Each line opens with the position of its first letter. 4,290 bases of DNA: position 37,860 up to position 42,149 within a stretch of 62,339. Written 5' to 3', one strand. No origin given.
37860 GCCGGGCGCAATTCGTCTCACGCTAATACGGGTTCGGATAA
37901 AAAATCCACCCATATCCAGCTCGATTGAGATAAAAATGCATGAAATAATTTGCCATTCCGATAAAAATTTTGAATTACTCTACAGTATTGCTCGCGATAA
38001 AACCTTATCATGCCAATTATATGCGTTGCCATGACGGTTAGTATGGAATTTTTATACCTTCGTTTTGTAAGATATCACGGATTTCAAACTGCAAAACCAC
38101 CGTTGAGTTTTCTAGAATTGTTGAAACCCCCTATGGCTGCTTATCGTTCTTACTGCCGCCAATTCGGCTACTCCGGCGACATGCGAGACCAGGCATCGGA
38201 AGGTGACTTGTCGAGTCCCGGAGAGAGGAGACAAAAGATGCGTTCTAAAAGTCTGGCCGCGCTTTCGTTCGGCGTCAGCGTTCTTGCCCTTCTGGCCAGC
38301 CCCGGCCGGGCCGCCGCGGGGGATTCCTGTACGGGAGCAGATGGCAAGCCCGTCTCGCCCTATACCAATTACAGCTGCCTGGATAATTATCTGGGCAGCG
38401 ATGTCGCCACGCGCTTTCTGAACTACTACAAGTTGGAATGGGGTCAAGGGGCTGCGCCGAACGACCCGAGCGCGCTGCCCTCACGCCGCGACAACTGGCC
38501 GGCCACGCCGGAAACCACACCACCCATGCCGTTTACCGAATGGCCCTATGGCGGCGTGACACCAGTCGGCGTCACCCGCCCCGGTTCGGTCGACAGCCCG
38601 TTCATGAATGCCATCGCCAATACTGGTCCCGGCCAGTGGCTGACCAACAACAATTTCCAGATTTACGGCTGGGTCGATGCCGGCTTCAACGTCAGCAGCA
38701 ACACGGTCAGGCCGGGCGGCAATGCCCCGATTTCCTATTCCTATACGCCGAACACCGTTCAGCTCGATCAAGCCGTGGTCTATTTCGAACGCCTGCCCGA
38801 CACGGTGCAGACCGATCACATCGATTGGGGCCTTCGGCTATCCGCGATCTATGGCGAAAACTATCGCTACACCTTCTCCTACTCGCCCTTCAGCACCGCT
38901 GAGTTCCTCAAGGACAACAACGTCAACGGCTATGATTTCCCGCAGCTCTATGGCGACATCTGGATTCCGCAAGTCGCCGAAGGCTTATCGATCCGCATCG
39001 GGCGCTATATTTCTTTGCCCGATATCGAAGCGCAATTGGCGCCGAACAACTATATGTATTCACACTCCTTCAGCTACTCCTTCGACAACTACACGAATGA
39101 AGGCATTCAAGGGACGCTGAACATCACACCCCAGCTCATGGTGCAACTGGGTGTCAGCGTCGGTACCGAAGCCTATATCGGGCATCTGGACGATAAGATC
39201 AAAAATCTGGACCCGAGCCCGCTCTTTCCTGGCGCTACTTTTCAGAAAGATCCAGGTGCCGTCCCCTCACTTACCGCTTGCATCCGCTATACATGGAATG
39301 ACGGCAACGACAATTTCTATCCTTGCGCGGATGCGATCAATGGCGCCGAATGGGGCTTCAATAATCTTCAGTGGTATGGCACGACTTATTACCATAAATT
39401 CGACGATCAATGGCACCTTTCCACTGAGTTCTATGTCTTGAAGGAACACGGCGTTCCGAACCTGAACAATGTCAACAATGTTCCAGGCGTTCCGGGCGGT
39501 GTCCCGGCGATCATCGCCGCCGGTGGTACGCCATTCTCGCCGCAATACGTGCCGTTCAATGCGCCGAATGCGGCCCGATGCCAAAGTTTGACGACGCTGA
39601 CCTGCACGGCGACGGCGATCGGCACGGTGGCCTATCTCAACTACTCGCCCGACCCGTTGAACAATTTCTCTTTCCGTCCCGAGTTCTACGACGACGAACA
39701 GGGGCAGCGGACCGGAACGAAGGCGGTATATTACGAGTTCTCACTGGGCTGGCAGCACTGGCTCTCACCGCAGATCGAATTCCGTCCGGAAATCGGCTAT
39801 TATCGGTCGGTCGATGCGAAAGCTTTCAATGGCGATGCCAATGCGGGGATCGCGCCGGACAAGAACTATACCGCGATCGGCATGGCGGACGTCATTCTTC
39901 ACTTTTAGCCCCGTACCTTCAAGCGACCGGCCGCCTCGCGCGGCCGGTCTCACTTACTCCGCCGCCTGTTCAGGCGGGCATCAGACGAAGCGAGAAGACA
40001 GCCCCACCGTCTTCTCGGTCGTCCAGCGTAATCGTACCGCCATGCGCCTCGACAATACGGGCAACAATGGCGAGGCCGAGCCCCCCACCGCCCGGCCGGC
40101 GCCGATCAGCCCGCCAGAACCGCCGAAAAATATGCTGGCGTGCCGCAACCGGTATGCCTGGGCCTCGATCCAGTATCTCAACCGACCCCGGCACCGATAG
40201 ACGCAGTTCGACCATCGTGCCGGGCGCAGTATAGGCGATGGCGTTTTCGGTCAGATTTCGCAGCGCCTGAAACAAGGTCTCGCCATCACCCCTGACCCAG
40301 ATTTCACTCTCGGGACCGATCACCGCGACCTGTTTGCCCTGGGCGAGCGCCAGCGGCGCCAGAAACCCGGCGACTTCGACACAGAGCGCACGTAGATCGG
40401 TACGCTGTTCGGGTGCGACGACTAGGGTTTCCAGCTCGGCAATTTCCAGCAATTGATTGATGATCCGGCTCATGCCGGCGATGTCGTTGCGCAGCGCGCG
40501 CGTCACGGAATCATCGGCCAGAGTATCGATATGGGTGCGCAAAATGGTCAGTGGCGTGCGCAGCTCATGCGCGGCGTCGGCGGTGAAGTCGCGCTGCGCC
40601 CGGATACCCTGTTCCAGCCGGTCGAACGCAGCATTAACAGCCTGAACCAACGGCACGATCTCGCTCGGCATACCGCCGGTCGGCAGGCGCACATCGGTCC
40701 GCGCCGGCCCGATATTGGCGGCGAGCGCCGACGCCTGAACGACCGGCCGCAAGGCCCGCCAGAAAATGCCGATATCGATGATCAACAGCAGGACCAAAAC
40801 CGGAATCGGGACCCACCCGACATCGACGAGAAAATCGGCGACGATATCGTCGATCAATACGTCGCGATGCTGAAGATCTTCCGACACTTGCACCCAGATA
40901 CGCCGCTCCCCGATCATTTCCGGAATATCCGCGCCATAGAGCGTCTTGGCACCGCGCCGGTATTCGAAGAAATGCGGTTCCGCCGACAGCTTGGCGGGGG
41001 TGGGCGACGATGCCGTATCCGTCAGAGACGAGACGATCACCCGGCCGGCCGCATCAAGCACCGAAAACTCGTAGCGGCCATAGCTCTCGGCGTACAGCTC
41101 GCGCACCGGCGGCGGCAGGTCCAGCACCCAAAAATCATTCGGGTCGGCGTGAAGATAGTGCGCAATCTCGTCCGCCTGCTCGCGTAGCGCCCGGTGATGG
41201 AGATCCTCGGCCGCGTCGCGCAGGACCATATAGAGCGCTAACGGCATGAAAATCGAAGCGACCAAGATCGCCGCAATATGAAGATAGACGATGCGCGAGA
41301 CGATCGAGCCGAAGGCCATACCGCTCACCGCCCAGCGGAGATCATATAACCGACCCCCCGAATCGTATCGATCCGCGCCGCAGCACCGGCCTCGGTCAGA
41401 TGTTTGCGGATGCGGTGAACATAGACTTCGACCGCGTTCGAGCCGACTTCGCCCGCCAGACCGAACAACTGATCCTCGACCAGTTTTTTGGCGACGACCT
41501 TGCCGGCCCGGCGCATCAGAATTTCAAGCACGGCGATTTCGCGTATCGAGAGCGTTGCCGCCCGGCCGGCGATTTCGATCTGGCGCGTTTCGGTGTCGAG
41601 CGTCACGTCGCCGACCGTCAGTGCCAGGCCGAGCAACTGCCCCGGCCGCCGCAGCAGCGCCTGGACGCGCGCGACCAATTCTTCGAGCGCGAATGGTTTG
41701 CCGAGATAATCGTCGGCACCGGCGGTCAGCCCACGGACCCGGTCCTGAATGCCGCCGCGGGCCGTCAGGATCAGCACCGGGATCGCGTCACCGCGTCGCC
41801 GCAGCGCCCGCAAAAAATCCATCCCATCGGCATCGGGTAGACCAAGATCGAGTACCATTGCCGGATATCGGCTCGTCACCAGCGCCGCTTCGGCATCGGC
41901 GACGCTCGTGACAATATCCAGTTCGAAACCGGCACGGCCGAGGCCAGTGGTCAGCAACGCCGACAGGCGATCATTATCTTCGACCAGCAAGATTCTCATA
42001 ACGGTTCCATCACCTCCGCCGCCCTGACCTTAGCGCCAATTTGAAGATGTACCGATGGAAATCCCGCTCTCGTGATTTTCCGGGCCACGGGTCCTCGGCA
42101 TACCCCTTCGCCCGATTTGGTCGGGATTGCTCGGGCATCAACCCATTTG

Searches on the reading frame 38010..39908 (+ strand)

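Call 85: search_protein_families(library=pfam, proteins=[window:38010-39908:+], max_evalue=0.00001)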
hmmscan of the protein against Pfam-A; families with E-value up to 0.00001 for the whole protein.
window:38010-39908:+ (632 aa): 1 family
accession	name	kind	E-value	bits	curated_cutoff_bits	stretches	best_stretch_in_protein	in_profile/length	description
PF07642.17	BBP2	-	1.1e-30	107.5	26.2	1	216-631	2-338/339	Putative beta-barrel porin-2, OmpL-like. bbp2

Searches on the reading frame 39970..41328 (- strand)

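Call 85: search_protein_families(library=pfam, proteins=[window:39970-41328:-], max_evalue=0.00001)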
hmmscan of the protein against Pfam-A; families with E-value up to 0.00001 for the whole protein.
window:39970-41328:- (452 aa): 3 families
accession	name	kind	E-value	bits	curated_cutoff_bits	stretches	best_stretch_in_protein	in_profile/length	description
PF02518.31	HATPase_c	-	1e-23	84.3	26.4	1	347-449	1-107/111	Histidine kinase-, DNA gyrase B-, and HSP90-like ATPase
PF00512.31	HisKA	-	2.5e-10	40.7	26.9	1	244-301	1-65/66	His Kinase A (phospho-acceptor) domain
PF08521.16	2CSK_N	-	7.6e-10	39.4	23.2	1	30-162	10-140/140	Two-component sensor kinase N-terminal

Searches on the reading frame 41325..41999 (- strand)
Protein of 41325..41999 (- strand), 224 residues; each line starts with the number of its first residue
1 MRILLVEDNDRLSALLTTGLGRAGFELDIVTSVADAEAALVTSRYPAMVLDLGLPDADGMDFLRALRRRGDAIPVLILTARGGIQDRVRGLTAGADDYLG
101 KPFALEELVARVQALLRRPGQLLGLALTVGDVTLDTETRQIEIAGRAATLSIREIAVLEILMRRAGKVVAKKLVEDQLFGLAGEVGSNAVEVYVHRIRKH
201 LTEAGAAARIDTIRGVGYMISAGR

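Call 85: search_protein_families(library=pfam, proteins=[window:41325-41999:-], max_evalue=0.00001)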
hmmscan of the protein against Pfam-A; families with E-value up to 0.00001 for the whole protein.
window:41325-41999:- (224 aa): 2 families
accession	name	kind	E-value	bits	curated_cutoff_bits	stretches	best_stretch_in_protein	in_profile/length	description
PF00072.30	Response_reg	-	8.1e-24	84.4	30.2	1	3-113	1-111/111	Response regulator receiver domain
PF00486.34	Trans_reg_C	-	1.2e-16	61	26.2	1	146-219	2-76/77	Transcriptional regulatory protein, C terminal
